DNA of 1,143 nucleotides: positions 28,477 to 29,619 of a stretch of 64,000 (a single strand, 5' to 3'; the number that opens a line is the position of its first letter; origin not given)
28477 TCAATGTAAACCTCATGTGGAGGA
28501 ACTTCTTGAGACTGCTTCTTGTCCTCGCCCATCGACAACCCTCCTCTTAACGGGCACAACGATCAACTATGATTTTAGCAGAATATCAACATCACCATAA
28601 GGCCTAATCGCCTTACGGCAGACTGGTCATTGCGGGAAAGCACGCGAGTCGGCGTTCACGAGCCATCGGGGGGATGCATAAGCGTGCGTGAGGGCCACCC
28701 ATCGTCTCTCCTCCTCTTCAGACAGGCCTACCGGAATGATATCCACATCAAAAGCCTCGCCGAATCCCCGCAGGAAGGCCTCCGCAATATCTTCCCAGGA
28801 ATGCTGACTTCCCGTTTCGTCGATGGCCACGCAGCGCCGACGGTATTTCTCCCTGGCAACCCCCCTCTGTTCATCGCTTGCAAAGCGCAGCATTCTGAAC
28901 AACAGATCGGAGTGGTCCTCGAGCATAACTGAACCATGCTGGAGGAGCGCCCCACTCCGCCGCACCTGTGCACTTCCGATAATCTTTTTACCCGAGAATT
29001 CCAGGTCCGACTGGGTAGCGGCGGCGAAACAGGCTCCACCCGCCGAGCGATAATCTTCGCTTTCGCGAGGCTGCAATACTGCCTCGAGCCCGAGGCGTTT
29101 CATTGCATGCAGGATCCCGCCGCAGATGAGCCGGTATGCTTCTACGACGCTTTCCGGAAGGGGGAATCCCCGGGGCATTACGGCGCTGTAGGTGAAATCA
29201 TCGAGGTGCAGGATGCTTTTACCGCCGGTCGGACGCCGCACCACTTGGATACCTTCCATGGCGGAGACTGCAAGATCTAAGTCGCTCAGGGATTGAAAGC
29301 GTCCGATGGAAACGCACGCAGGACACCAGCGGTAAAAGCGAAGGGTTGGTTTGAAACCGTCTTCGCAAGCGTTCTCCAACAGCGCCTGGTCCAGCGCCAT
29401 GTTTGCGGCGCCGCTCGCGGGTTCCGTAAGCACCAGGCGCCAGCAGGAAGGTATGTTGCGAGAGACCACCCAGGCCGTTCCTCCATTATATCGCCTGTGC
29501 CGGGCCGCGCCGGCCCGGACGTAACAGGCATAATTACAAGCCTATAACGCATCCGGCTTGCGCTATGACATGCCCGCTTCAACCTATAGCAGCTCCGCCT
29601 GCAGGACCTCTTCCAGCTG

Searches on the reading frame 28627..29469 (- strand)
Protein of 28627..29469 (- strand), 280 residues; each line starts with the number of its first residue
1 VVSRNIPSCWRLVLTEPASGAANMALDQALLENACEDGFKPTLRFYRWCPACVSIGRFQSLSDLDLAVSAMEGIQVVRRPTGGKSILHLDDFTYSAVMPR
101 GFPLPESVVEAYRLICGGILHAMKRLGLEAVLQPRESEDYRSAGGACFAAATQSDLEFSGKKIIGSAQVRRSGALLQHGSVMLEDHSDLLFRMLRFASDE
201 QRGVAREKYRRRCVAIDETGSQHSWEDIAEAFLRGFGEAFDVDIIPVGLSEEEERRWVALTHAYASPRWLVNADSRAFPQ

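Call 88: search_protein_families(library=pfam, proteins=[window:28627-29469:-], max_evalue=0.00001)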
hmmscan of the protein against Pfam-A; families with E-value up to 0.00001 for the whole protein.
window:28627-29469:- (280 aa): 2 families
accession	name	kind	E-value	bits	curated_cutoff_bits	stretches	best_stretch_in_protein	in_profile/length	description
PF21948.1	LplA-B_cat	-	9.7e-29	101.2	27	1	21-236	3-199/200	Lipoyl protein ligase A/B catalytic domain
PF03099.24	BPL_LplA_LipB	-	1.8e-10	41.3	21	1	65-183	17-130/133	Biotin/lipoate A/B protein ligase family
